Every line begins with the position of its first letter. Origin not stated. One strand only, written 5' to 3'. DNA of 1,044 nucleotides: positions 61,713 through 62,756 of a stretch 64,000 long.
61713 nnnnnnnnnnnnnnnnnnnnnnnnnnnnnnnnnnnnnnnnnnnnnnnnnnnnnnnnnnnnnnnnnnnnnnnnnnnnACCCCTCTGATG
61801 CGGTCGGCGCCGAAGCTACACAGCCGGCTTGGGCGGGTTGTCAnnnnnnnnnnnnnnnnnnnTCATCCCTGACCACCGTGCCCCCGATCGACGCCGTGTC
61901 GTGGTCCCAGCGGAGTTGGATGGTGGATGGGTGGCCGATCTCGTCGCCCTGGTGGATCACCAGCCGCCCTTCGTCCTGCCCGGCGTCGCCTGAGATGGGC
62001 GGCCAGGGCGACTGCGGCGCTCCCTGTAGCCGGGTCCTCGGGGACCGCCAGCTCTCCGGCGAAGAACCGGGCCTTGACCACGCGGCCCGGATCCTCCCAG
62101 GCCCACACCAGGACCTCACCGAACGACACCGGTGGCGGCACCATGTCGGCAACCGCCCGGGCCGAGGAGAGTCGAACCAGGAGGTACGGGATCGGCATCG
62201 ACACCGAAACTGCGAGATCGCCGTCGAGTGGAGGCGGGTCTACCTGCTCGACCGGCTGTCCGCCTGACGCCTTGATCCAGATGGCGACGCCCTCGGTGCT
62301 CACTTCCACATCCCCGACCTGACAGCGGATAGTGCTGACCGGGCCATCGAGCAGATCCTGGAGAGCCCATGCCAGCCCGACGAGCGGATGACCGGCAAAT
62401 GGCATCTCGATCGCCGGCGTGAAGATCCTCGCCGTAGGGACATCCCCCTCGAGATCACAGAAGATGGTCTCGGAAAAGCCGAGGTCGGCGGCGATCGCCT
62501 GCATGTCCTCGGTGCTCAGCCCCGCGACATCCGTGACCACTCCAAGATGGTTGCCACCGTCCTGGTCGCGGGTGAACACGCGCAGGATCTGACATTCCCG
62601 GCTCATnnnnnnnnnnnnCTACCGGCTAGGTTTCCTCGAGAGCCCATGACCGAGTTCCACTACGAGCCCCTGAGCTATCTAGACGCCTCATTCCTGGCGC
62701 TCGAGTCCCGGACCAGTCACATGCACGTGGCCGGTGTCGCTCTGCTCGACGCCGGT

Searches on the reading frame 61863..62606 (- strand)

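Call 22: search_protein_families(library=pfam, proteins=[window:61863-62606:-], max_evalue=0.001)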
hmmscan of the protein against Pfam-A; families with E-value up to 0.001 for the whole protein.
window:61863-62606:- (247 aa): 1 family
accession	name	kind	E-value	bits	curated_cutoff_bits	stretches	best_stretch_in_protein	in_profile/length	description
PF02567.21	PhzC-PhzF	-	7.6e-29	101.5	27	1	10-209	3-232/281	Phenazine biosynthesis-like protein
